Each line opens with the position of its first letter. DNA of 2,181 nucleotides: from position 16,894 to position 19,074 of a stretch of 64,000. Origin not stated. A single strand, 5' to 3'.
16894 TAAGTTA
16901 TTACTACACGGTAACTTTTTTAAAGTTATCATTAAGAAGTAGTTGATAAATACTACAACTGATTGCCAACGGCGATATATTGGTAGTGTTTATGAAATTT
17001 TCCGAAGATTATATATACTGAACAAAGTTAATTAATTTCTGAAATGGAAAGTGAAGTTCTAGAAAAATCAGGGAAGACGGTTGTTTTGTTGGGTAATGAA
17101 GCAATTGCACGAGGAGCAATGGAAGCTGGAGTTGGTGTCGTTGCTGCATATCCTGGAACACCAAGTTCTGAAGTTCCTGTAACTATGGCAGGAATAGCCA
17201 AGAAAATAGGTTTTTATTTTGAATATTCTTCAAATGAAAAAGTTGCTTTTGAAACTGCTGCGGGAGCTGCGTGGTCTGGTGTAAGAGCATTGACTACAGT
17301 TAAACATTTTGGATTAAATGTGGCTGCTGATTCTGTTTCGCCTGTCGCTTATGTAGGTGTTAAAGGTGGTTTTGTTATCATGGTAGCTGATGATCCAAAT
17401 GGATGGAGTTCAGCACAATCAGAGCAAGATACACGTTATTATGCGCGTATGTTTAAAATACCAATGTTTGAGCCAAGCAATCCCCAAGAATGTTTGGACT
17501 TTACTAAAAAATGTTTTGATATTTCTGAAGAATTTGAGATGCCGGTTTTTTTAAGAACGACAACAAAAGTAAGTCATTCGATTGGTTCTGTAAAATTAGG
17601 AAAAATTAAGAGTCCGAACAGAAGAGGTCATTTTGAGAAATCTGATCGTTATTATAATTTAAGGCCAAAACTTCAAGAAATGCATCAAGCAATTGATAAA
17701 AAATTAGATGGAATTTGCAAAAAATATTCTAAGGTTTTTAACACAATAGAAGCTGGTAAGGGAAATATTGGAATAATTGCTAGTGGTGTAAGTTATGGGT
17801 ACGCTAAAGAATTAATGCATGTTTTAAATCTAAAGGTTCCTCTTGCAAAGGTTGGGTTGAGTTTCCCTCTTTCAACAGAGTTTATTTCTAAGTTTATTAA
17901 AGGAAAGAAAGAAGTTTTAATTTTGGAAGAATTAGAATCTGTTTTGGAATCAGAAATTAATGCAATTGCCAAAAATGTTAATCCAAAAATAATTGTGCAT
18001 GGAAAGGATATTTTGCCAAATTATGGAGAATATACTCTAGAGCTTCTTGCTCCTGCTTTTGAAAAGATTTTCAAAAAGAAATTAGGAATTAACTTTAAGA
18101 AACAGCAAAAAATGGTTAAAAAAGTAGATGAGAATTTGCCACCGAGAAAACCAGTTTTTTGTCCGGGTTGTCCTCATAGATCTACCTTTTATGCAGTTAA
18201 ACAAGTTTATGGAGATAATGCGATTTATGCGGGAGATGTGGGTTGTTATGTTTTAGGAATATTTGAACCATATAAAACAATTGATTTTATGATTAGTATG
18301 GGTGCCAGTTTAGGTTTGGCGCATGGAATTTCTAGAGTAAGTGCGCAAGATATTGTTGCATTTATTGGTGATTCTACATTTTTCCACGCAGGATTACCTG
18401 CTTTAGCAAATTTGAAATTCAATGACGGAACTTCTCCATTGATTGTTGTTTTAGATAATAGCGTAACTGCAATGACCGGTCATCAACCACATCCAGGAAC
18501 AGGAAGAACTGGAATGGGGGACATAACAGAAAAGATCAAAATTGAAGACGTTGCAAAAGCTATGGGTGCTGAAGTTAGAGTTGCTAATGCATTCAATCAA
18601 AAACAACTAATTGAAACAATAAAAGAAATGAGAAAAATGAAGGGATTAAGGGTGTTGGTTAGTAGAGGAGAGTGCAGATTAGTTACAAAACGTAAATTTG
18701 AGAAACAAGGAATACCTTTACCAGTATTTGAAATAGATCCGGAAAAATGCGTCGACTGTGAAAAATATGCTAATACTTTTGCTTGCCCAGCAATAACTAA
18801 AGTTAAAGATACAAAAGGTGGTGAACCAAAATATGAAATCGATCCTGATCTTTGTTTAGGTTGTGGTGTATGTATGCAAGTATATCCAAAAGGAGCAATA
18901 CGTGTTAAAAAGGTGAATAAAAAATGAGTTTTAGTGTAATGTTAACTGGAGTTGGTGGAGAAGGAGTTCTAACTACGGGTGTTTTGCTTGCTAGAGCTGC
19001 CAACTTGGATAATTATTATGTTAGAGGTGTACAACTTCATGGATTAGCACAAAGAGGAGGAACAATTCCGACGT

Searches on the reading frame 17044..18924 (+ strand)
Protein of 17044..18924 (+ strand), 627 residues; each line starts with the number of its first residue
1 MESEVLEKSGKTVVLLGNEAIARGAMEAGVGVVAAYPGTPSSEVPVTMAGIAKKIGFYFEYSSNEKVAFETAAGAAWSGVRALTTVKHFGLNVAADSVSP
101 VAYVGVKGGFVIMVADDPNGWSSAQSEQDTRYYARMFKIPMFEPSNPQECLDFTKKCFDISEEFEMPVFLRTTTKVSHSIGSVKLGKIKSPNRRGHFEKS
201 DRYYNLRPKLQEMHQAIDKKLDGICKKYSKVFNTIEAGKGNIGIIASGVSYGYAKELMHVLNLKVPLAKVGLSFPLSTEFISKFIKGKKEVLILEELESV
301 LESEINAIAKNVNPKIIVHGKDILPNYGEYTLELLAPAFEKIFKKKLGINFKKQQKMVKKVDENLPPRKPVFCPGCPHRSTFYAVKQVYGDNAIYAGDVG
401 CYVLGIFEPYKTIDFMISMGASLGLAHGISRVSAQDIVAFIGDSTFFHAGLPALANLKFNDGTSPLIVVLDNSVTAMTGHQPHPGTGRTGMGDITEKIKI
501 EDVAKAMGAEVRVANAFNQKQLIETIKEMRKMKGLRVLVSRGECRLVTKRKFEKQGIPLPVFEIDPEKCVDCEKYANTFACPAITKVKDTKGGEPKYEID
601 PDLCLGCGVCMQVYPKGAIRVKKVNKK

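Call 13: search_protein_families(library=pfam, proteins=[window:17044-18924:+], max_evalue=0.001)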
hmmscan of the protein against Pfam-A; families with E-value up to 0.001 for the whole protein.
window:17044-18924:+ (627 aa): 7 families
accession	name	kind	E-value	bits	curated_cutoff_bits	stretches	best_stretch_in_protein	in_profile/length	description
PF02775.26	TPP_enzyme_C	-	2.4e-20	73.3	21.9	1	398-538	1-149/151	Thiamine pyrophosphate enzyme, C-terminal TPP binding domain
PF01855.24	POR_N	-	6.7e-18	65.7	27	1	24-189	2-171/231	Pyruvate flavodoxin/ferredoxin oxidoreductase, thiamine diP-bdg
PF12837.12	Fer4_6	-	5.4e-06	26.5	25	0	598-613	3-18/24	4Fe-4S binding domain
PF12838.12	Fer4_7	-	5.9e-06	27.1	27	0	568-618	1-52/52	4Fe-4S dicluster domain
PF00037.32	Fer4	-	6.8e-06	26.1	21.1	1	597-613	1-17/24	4Fe-4S binding domain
PF14697.11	Fer4_21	-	2.8e-05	24.6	35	1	563-620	2-58/59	4Fe-4S dicluster domain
PF12797.12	Fer4_2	-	0.00073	19.8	24.5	0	596-613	2-19/22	4Fe-4S binding domain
